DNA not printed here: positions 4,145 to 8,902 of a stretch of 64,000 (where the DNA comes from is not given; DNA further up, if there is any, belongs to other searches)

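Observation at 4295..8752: Giant Cys-rich surface protein with a perfectly duplicated 285-bp domain cassette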

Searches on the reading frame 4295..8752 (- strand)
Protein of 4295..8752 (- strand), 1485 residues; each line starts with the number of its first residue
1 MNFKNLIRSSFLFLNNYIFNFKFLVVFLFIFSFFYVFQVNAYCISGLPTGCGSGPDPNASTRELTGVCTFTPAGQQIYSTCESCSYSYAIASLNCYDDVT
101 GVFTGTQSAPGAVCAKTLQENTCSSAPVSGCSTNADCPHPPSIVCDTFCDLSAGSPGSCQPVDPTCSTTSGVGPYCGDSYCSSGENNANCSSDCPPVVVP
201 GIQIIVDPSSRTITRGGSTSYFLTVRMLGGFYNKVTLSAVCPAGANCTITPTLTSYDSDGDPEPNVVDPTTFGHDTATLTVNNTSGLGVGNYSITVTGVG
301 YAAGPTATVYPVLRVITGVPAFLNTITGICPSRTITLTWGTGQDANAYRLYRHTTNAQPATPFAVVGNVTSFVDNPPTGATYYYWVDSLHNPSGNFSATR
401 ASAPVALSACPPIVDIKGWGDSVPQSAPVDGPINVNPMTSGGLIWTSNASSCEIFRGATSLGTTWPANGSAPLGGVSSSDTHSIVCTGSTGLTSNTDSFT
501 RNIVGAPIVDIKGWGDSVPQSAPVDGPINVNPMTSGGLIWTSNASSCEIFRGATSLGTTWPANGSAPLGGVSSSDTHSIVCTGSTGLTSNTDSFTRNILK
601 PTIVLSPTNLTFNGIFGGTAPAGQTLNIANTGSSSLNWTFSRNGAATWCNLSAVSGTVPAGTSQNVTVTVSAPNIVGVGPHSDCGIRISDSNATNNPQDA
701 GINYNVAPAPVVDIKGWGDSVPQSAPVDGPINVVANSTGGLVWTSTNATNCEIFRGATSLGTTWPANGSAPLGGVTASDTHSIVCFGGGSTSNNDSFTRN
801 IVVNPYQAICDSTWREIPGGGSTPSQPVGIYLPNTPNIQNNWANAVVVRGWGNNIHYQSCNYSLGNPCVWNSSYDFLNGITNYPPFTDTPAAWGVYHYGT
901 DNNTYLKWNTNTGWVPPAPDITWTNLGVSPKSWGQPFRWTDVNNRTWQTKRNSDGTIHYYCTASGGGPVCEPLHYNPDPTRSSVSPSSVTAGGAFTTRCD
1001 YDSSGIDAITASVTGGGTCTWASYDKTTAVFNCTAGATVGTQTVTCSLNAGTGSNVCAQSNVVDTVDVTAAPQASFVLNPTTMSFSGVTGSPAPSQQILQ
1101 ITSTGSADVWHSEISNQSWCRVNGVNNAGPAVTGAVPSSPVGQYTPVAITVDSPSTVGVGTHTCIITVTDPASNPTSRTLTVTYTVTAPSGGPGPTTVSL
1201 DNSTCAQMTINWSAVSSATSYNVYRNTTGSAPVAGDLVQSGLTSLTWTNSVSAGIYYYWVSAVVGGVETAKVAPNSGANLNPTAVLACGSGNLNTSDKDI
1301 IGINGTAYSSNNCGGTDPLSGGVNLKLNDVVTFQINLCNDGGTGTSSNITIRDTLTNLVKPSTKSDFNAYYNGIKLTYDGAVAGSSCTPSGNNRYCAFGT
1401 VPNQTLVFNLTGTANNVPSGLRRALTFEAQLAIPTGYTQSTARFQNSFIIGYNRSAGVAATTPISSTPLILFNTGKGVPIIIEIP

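Call 7: search_protein_families(library=pfam, proteins=[window:4295-8752:-], max_evalue=0.01)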
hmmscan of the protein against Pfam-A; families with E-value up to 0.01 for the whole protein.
window:4295-8752:- (1485 aa): 2 families
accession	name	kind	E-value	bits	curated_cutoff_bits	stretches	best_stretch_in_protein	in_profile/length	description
PF19190.6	BACON_2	-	0.00011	22.4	25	1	605-670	4-65/94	Viral BACON domain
PF21910.2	GH85_C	-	0.0055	17.6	27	0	1198-1228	9-39/95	GH85 endohexosaminidases, C-terminal domain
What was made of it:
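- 6635..6952 (-): BACON/HYDIN-VesB-like Ig domain A, residues 601-706. BACON_2 scores 22.4 bits against a cut-off of 25 (call 7).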

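Call 8: search_protein_families(library=ncbifam, proteins=[window:4295-8752:-], max_evalue=0.01)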
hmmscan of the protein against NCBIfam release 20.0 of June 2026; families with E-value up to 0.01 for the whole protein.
window:4295-8752:- (1485 aa): 0 families

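Call 9: find_homologous_proteins(query=window:4295-8752:-, max_evalue=0.001)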
Query window:4295-8752:- (1485 aa): 8 proteins with E <= 0.001 among 8000 candidates.
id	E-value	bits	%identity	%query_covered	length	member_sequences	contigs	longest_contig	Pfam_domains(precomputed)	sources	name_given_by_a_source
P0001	0.0e+0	3269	100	66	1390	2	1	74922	-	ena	-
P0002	0.0e+0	1185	36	29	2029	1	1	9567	PF19190.7,PF07691.18,PF22076.3,PF22544.3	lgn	-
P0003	1.6e-130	455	47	31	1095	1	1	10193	-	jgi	-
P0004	1.1e-79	287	54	19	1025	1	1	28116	PF18998.7,PF16158.12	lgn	-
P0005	9.1e-37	144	37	8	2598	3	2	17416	PF19190.7,PF13229.13,PF22352.3,PF22842.4,PF22544.3,PF17161.11,PF05048.20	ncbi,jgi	ncbi:MAG: right-handed parallel beta-helix repeat-containing protein [Planctomycetota bacterium]|jgi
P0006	1.9e-36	143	37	19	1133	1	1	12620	PF19190.7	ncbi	-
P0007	6.0e-10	56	37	5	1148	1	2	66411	PF07679.23,PF13927.13,PF24489.2,PF25833.1,PF21910.3,PF00041.28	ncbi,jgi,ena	jgi:fibronectin type 3 domain-containing protein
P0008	1.8e-4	37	33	6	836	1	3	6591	-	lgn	-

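Call 13: find_encoding_contigs(protein=P0001, flank=10000, max_places=6)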
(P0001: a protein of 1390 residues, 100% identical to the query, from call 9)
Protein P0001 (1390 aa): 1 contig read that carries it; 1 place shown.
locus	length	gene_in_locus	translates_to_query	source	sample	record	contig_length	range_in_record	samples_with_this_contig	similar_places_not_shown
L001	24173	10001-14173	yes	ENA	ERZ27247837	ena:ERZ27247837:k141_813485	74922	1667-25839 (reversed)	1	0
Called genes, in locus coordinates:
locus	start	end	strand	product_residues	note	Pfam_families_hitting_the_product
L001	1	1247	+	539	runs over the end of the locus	PF01676:Metalloenzyme, PF06415:iPGM_N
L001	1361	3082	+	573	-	PF01368:DHH, PF02272:DHHA1, PF17768:RecJ_OB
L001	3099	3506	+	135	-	PF00075:RNase_H, PF13456:RVT_3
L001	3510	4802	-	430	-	PF08308:PEGA (weak)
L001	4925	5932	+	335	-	PF06723:MreB_Mbl, PF00022:Actin (weak), PF00012:HSP70, PF14450:FtsA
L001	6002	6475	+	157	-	-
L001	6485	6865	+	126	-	-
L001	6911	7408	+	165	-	-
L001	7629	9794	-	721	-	-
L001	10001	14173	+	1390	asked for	-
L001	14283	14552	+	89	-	-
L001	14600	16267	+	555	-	PF13185:GAF_2 (weak), PF08448:PAS_4 (faint), PF00512:HisKA, PF02518:HATPase_c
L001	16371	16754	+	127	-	PF00072:Response_reg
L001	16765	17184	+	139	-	PF03479:PCC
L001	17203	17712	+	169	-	PF04307:YdjM (weak)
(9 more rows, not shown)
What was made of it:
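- The repeat core (276 nt) is longer than MEGAHIT's largest k-mer, 141, as shown by the record name k141_813485 (call 13).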

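Call 14: find_encoding_contigs(protein=window:4295-8752:-, flank=10000, max_places=6)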
Protein window:4295-8752:- (1485 aa): no gene with exactly this product is on record in the collection.

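Call 35: search_solved_structures(query=window:4295-8752:-, max_evalue=1)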
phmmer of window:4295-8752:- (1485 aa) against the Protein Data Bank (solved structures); distinct sequences matched with E-value up to 1: 1.
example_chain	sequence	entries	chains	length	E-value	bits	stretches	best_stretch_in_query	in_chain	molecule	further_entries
3mpc_A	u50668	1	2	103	0.00013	22.9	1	1187-1272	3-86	Fn3-like protein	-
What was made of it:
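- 4892..5182 (-): FN3-like domain b, residues 1191-1287. PDB 3mpc, an Fn3-like protein, matches residues 1187-1272 with E=1.3e-4 (call 35).
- On Fibronectin type III (PF00041): The sequence match to the PDB Fn3-like protein 3mpc has E=1.3e-4 (call 35), so the fold is likely but membership is unproven.
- Tried and rejected: A PDB sequence search found only an Fn3-like match (call 35).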

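Call 36: search_protein_families(library=pfam, proteins=[P0002, P0003, P0004, P0006], max_evalue=0.01)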
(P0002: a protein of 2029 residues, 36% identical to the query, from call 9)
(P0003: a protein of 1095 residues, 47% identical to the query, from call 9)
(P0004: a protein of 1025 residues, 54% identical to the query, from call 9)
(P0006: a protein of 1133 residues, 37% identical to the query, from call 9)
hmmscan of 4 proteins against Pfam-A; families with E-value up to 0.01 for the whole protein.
P0002 (2029 aa): 7 families
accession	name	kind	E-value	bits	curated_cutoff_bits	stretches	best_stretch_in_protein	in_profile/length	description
PF22544.2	HYDIN_VesB_CFA65-like_Ig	-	2.2e-12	47.5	25.5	1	965-1060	1-93/100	HYDIN/CFA65/VesB-like, Ig-like domain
PF19190.6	BACON_2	-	8.4e-10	38.9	25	3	967-1036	2-65/94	Viral BACON domain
PF07691.17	PA14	-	1.5e-09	38.2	24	1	1594-1712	16-135/147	PA14 domain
PF22076.2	Cep192_D6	-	5.6e-07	30.2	35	1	966-1036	3-70/101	Cep192 domain 6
PF24291.1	Ig_CFAP65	-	0.00077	19.7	27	0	1079-1116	11-49/121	Cilia- and flagella-associated protein 65-like, Ig-like domain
PF24507.1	Ig_CFAP65_4th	-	0.0016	19.2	27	0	989-1040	1-52/76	CFAP65, fourth Ig-like domain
PF22067.2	Cep192_D3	-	0.006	17.1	27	0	985-1037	18-70/99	Cep192 domain 3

P0003 (1095 aa): 1 family
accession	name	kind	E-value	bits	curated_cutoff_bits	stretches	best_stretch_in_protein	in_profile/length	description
PF16158.11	N_BRCA1_IG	-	0.00026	21.9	28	1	672-768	7-100/108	Ig-like domain from next to BRCA1 gene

P0004 (1025 aa): 2 families
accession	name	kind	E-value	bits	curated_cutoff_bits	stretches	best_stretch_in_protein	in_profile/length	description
PF18998.6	Flg_new_2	-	2.7e-10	40.5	23.6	1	940-1017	1-71/73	Divergent InlB B-repeat domain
PF16158.11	N_BRCA1_IG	-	1.3e-09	39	28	1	405-503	3-99/108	Ig-like domain from next to BRCA1 gene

P0006 (1133 aa): 2 families
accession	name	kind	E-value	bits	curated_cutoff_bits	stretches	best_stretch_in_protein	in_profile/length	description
PF19190.6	BACON_2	-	1.5e-07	31.7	25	1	532-612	2-80/94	Viral BACON domain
PF16158.11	N_BRCA1_IG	-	0.00096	20.1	28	1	709-802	6-96/108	Ig-like domain from next to BRCA1 gene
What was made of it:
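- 6635..6952 (-): The orthologous stretch of P0002 passes both HYDIN_VesB_CFA65-like_Ig and BACON_2 (call 36).
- On Pfam BACON_2 (PF19190): The homologous stretch of P0002 scores 38.9 bits (call 36).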

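Call 37: list_cluster_members(proteins=[P0001, P0002, P0003, P0004, P0006])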
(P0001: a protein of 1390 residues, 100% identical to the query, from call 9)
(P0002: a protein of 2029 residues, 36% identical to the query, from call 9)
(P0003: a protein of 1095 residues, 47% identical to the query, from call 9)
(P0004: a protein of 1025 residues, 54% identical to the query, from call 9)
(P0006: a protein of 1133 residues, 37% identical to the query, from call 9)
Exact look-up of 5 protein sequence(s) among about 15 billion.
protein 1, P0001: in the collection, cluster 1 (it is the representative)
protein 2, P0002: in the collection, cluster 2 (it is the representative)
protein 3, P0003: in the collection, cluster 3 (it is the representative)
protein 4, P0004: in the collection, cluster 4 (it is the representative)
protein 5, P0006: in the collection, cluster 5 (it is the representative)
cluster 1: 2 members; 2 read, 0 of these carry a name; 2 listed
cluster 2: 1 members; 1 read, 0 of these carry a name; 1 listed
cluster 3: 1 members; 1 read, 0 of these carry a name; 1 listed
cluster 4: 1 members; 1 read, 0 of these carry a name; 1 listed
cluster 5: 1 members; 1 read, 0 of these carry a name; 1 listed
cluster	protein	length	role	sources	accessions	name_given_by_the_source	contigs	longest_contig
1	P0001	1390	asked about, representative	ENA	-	-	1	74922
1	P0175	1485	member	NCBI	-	-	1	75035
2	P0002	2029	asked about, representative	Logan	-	-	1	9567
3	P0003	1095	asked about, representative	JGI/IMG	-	-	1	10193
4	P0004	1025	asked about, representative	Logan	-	-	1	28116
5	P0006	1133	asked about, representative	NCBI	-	-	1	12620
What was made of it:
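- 4295..8752 (-): Complete ORF, 1485 aa plus stop; monocistronic surface-protein gene. The same protein is on record from NCBI as P0175 on a 75,035-nt contig (call 37).
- Only one assembly shows two copies (calls 9, 37).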

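Call 59: find_encoding_contigs(protein=P0002, flank=8000, max_places=2)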
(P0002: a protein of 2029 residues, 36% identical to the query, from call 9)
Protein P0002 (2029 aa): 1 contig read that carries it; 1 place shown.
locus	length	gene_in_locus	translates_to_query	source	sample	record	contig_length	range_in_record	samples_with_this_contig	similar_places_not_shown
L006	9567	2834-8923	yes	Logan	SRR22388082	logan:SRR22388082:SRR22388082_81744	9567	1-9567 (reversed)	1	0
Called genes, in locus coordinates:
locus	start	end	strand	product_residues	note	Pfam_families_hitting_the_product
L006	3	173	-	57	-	?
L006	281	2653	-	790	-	PF01833:TIG (faint)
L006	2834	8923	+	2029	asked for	PF22076:Cep192_D6 (faint), PF19190:BACON_2, PF22544:HYDIN_VesB_CFA65-like_Ig (weak), PF07691:PA14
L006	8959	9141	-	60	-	-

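Call 60: find_encoding_contigs(protein=P0006, flank=8000, max_places=2)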
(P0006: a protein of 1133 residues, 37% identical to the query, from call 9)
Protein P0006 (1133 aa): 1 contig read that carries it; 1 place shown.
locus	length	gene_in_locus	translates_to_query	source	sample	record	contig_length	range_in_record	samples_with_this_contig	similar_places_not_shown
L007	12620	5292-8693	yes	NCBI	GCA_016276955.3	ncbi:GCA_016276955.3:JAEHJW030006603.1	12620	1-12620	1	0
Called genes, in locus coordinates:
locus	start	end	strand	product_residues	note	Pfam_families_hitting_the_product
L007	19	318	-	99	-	-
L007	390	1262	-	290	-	PF00089:Trypsin, PF13365:Trypsin_2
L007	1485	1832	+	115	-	-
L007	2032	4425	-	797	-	-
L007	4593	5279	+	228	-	-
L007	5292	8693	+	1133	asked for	PF19190:BACON_2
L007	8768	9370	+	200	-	-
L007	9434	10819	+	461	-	PF01943:Polysacc_synt, PF13440:Polysacc_synt_3, PF03023:MurJ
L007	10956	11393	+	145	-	PF01467:CTP_transf_like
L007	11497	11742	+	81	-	-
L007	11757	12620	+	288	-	?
